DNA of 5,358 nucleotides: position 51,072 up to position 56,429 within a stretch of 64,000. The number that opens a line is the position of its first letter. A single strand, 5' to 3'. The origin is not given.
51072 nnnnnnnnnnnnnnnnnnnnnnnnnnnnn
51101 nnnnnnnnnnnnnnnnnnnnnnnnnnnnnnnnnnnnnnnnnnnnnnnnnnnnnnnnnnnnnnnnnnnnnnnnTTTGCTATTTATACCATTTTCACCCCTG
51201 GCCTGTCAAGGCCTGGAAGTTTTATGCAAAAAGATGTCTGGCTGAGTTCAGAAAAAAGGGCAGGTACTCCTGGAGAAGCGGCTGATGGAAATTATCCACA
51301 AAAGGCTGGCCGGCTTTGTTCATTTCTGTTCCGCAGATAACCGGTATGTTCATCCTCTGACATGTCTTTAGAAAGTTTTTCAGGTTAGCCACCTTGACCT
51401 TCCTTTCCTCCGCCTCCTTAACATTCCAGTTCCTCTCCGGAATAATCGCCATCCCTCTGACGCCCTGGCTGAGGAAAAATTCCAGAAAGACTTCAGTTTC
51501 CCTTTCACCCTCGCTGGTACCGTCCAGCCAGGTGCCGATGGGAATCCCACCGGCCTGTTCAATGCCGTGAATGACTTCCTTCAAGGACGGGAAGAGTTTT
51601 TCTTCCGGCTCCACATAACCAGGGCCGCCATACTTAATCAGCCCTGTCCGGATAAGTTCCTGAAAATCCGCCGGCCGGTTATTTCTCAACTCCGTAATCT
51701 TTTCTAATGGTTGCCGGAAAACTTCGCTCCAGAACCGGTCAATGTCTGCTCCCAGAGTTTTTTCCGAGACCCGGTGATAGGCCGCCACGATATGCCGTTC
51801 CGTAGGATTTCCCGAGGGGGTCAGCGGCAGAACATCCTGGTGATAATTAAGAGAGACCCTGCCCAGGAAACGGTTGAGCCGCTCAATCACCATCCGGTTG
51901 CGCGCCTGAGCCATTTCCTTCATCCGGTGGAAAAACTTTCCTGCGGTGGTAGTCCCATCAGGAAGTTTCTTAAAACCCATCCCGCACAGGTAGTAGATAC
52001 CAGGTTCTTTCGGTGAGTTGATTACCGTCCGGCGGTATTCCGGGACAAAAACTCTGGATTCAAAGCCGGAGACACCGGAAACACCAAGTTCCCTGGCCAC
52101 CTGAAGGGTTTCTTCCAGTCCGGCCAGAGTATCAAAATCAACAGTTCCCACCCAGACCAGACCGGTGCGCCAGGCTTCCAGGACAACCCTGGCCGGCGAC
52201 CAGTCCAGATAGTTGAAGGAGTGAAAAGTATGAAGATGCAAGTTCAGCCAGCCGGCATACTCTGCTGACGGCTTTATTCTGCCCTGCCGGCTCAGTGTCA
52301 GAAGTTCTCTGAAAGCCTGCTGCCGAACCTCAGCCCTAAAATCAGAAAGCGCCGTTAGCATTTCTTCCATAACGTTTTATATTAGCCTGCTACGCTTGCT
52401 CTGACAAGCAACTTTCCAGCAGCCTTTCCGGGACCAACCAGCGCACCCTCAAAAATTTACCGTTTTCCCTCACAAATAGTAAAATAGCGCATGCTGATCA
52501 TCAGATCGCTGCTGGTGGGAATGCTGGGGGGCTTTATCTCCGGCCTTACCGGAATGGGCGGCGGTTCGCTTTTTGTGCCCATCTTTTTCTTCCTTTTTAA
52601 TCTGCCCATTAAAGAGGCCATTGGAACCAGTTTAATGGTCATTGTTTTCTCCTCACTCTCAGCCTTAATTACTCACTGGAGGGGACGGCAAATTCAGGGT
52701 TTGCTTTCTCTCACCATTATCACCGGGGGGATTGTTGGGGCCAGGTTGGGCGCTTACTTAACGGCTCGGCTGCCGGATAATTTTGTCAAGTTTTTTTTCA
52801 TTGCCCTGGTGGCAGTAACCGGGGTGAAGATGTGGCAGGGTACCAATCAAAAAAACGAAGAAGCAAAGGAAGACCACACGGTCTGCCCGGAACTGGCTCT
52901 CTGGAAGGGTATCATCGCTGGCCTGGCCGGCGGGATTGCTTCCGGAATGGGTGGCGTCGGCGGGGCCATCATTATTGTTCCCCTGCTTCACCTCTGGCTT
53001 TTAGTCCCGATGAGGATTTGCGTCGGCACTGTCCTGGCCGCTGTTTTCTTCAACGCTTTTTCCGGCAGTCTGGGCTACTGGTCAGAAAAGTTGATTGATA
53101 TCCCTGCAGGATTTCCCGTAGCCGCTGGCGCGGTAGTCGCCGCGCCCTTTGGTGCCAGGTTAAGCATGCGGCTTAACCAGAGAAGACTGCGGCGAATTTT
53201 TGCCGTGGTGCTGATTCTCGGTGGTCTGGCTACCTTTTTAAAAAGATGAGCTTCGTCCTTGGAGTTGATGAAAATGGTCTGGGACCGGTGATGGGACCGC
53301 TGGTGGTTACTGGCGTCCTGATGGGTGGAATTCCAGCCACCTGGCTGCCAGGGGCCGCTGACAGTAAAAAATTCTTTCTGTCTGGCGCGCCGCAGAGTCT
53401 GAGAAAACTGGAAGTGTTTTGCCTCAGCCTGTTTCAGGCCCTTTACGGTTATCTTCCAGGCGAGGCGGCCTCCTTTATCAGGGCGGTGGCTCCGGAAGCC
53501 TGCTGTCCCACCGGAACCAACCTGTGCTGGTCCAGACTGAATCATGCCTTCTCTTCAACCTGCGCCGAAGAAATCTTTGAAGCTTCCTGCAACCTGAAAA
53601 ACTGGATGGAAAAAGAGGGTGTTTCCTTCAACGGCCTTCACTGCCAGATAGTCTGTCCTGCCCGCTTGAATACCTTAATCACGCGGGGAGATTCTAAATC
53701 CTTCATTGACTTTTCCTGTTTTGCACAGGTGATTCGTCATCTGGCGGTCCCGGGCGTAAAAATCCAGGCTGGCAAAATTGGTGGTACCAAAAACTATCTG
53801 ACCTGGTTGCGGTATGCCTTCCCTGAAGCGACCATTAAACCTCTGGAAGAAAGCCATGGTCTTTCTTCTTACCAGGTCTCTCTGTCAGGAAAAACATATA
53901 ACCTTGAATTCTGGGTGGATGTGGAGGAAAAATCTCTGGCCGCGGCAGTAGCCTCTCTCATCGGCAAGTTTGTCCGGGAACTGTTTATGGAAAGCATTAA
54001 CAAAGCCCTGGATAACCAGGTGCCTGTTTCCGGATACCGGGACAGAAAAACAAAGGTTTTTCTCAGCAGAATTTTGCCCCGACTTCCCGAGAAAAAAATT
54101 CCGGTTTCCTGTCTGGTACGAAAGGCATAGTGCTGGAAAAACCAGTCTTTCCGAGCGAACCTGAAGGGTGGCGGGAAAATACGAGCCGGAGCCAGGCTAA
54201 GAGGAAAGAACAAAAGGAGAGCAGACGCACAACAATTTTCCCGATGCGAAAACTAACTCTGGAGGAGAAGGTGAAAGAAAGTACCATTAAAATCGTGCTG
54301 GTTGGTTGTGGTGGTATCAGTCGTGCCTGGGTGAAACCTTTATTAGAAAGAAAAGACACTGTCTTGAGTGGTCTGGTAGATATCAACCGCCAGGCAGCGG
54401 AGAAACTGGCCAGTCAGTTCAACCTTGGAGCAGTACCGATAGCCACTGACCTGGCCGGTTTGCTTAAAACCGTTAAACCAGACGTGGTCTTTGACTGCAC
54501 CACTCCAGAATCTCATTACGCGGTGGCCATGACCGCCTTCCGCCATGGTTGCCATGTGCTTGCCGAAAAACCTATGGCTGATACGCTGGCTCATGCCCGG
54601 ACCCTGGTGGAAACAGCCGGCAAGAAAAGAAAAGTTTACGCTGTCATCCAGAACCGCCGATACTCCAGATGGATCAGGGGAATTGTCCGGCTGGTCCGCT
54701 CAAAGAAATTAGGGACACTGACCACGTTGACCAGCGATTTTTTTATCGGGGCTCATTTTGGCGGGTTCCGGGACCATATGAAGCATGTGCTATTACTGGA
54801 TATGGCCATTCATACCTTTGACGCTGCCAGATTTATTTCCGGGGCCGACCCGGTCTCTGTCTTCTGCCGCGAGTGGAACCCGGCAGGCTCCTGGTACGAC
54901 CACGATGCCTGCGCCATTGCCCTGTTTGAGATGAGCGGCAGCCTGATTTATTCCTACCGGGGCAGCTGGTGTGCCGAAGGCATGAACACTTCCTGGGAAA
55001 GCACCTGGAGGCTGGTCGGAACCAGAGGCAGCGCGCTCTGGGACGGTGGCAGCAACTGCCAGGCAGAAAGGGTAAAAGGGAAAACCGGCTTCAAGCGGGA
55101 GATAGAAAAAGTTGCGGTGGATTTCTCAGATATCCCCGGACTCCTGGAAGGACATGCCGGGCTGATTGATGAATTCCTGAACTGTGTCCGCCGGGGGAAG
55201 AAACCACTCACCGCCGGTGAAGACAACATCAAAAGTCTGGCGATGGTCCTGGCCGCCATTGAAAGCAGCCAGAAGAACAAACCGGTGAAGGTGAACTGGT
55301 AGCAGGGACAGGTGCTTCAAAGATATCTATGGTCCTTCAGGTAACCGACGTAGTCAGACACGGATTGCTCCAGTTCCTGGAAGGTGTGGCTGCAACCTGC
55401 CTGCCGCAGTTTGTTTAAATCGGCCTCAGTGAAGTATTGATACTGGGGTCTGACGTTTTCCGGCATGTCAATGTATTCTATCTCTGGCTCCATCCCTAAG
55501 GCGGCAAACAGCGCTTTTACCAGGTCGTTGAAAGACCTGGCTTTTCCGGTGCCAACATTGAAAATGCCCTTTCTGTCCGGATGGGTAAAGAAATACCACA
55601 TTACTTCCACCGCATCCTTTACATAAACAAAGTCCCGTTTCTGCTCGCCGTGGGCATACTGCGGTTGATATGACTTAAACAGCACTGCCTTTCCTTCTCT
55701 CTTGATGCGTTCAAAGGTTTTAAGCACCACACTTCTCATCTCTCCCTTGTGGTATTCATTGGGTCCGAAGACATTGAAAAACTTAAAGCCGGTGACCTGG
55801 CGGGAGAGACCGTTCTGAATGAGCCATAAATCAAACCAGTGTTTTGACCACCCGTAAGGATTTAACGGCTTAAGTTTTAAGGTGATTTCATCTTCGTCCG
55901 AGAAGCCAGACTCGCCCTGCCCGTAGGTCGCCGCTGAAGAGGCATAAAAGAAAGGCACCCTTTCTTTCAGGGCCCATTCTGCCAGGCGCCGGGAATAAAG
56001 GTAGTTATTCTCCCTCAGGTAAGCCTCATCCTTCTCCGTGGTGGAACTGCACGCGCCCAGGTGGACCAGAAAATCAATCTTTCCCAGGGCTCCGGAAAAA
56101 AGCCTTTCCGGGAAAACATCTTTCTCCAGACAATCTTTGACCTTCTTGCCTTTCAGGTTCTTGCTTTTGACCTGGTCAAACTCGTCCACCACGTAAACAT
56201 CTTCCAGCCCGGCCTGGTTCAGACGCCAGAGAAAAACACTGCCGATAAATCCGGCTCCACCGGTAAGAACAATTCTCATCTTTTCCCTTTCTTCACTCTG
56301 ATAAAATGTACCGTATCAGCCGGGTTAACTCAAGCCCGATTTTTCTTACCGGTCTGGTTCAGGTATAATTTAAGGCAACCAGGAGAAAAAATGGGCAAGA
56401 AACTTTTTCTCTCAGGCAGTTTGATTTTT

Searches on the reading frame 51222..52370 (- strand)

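Call 9: search_protein_families(library=pfam, proteins=[window:51222-52370:-], max_evalue=0.001)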
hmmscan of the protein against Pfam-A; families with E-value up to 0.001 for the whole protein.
window:51222-52370:- (382 aa): 1 family
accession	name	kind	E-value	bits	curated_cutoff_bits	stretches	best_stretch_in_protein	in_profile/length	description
PF02811.25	PHP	-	8.7e-05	23.3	26.4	0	44-131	2-91/164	PHP domain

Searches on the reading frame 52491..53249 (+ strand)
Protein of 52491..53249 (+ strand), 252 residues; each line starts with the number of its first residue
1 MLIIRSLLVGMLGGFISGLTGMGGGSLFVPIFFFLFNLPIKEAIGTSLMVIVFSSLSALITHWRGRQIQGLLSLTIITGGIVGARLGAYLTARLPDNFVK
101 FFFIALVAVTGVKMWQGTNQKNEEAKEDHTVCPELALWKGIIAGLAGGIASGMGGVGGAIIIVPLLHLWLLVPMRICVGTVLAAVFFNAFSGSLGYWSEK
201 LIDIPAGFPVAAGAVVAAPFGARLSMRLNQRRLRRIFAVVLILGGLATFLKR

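Call 10: search_protein_families(library=pfam, proteins=[window:52491-53249:+], max_evalue=0.001)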
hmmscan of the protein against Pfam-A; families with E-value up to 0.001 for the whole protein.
window:52491-53249:+ (252 aa): 1 family
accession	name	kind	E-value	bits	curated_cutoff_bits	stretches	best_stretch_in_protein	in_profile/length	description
PF01925.25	TauE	-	1e-53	182.9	32.6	1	7-246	2-235/237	Sulfite exporter TauE/SafE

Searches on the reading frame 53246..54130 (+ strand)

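Call 10: search_protein_families(library=pfam, proteins=[window:53246-54130:+], max_evalue=0.001)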
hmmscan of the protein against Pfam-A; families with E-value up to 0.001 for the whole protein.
window:53246-54130:+ (294 aa): 1 family
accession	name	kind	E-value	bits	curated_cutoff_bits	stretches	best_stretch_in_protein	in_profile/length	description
PF01351.25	RNase_HII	-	7e-08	33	25.8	1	5-42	1-40/199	Ribonuclease HII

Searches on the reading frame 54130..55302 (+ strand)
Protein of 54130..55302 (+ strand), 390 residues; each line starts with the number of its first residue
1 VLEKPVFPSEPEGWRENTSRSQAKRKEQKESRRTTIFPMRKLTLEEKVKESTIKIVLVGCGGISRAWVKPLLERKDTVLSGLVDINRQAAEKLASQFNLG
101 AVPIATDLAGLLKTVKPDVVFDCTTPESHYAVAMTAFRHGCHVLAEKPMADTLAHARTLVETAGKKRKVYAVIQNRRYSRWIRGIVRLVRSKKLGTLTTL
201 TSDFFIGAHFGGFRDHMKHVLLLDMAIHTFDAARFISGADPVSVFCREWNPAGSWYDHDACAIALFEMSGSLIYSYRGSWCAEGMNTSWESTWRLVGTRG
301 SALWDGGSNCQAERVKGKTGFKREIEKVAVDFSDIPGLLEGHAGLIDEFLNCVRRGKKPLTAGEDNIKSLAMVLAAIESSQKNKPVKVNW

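Call 10: search_protein_families(library=pfam, proteins=[window:54130-55302:+], max_evalue=0.001)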
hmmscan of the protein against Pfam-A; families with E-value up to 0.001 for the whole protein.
window:54130-55302:+ (390 aa): 6 families
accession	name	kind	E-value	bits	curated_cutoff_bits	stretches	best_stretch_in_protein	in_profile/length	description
PF01408.29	GFO_IDH_MocA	-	5.4e-23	82.4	24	1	53-172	1-118/120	Oxidoreductase family, NAD-binding Rossmann fold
PF02894.22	GFO_IDH_MocA_C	-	3e-12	47.2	22.9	1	221-388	42-218/218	Oxidoreductase family, C-terminal alpha/beta domain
PF22725.1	GFO_IDH_MocA_C3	-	3.5e-12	46.9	27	1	185-302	4-123/124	GFO/IDH/MocA C-terminal domain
PF03447.22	NAD_binding_3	-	6.4e-09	37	24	1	59-167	1-110/116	Homoserine dehydrogenase, NAD binding domain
PF01113.26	DapB_N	-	2.4e-06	28.1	25.6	1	53-143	1-94/124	Dihydrodipicolinate reductase, N-terminus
PF03435.24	Sacchrp_dh_NADP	-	0.00016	22.5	25.1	1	55-145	1-97/129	Saccharopine dehydrogenase NADP binding domain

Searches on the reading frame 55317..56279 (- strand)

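Call 10: search_protein_families(library=pfam, proteins=[window:55317-56279:-], max_evalue=0.001)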
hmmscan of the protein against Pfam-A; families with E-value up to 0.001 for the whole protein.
window:55317-56279:- (320 aa): 4 families
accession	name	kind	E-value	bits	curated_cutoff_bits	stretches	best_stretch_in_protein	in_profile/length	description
PF01370.27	Epimerase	-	2.3e-39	135.7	20.9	1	3-243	1-240/240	NAD dependent epimerase/dehydratase family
PF16363.11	GDP_Man_Dehyd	-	3.8e-21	76.3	27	1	5-293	2-300/332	GDP-mannose 4,6 dehydratase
PF01073.25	3Beta_HSD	-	1.8e-08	34.2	22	1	4-197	1-201/280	3-beta hydroxysteroid dehydrogenase/isomerase family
PF02719.21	Polysacc_synt_2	-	0.00024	20.8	20.2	0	137-270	133-256/293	Polysaccharide biosynthesis protein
